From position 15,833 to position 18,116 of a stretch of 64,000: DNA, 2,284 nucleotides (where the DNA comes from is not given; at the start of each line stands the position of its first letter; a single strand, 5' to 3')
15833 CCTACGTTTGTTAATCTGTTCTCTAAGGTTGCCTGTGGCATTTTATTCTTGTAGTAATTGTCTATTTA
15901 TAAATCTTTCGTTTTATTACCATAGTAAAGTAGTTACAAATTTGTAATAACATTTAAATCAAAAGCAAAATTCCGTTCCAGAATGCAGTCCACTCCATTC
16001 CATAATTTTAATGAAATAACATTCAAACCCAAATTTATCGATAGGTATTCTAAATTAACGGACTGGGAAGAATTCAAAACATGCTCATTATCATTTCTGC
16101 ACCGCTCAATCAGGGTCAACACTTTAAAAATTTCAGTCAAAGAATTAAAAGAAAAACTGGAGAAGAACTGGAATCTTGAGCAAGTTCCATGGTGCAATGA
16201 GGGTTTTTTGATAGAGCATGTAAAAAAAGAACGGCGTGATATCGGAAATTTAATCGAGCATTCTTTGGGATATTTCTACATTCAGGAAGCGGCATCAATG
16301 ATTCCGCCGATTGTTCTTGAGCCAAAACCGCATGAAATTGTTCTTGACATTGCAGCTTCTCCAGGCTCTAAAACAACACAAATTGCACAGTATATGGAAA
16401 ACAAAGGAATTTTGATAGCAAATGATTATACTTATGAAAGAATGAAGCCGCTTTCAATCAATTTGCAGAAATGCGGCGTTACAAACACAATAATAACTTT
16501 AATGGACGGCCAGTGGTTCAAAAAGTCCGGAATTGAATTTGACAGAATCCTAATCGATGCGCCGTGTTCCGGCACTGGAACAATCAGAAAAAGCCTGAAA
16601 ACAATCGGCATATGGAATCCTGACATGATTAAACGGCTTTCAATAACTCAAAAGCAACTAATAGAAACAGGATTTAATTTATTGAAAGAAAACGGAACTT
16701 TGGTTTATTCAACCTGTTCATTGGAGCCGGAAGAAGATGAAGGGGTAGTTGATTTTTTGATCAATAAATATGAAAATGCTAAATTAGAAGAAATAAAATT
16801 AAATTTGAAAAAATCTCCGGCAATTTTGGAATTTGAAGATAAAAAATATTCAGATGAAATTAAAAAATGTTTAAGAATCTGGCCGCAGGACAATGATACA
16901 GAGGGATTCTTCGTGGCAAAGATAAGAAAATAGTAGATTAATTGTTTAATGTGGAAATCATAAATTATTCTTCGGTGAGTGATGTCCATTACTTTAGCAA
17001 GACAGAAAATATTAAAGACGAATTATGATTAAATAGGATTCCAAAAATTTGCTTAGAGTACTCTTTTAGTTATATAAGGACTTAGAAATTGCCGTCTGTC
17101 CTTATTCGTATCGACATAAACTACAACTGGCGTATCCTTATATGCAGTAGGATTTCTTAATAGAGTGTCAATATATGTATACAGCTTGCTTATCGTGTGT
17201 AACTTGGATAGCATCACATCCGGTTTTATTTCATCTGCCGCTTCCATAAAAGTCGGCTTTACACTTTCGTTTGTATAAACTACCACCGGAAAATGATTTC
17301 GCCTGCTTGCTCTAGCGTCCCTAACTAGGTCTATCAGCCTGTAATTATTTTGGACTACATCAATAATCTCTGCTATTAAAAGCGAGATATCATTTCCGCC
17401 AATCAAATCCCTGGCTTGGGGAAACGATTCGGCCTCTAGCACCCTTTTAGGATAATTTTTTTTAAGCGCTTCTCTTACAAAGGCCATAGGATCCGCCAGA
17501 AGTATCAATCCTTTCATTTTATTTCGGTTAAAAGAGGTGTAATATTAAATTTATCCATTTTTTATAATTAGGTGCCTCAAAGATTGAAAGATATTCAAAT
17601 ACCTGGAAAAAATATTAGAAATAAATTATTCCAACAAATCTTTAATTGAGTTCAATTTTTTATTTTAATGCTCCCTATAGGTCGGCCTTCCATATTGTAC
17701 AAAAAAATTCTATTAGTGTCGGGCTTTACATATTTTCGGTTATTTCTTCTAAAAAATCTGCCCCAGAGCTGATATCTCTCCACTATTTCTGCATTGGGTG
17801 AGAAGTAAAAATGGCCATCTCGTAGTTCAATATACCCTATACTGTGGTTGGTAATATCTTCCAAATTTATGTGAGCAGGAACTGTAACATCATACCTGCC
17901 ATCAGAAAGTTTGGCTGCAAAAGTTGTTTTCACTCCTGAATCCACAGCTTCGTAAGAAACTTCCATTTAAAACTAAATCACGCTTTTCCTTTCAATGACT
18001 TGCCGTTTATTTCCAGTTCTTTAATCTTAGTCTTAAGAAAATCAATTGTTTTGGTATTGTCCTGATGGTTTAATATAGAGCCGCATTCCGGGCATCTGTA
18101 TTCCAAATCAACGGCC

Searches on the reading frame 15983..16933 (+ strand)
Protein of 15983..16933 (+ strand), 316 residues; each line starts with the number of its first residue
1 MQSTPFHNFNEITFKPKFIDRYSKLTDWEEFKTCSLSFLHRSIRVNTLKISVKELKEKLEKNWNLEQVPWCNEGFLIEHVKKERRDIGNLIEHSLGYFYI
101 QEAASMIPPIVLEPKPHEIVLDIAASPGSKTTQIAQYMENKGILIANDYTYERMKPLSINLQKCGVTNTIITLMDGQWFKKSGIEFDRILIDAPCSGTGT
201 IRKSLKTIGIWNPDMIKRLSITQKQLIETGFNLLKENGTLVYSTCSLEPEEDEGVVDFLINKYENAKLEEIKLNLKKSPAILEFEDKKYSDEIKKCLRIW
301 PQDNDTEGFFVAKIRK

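Call 6: search_protein_families(library=pfam, proteins=[window:15983-16933:+], max_evalue=0.01)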
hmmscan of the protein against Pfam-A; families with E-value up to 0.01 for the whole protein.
window:15983-16933:+ (316 aa): 4 families
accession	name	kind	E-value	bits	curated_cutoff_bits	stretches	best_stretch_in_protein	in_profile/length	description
PF01189.24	Methyltr_RsmB-F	-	5.3e-54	183.4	27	1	110-314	2-198/199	16S rRNA methyltransferase RsmB/F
PF17125.10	Methyltr_RsmF_N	-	4.7e-17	62.6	34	1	17-103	4-86/86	N-terminal domain of 16S rRNA methyltransferase RsmF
PF13847.12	Methyltransf_31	-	0.00057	20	27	1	116-249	3-116/145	Methyltransferase domain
PF22458.1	RsmF-B_ferredox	-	0.0011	19.5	27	1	41-78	30-68/74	Methyltr_RsmF/B-like, ferredoxin-like domain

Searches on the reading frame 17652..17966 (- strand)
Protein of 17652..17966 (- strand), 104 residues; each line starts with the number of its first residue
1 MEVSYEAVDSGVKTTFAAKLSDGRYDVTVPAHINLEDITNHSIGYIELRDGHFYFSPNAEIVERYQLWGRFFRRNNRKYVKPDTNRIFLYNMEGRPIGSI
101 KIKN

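Call 73: search_protein_families(library=pfam, alignment_id=A4, max_evalue=0.01)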
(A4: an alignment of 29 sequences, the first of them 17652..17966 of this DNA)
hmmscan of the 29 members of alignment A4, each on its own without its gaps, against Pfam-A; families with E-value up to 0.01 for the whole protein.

A. member 1, window:17652-17966:- (104 aa): 0 families

B. families by the number of members that match (of 29 scanned): 38 families (the first 25 are shown)
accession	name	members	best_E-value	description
PF05239.21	PRC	2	8.2e-16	PRC-barrel domain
PF00710.25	Asparaginase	1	6e-22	Asparaginase, N-terminal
PF00903.31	Glyoxalase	1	9.2e-19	Glyoxalase/Bleomycin resistance protein/Dioxygenase superfamily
PF00293.34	NUDIX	1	1.5e-16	NUDIX domain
PF13238.12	AAA_18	1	5.1e-07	AAA domain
PF13412.12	HTH_24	1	1.1e-06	Winged helix-turn-helix DNA-binding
PF13669.12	Glyoxalase_4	1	1.6e-06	Glyoxalase/Bleomycin resistance protein/Dioxygenase superfamily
PF03144.31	GTP_EFTU_D2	1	1.6e-06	Elongation factor Tu domain 2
PF13401.12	AAA_22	1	4e-06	AAA domain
PF24986.1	PRC_RimM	1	2.1e-05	RimM PRC barrel domain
PF13173.12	AAA_14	1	2.5e-05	AAA domain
PF13207.12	AAA_17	1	3.1e-05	AAA domain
PF03668.21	RapZ-like_N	1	6.9e-05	RapZ-like N-terminal domain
PF22677.2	Ble-like_N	1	9e-05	Bleomycin resistance protein-like N-terminal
PF07693.20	KAP_NTPase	1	0.00012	KAP family P-loop domain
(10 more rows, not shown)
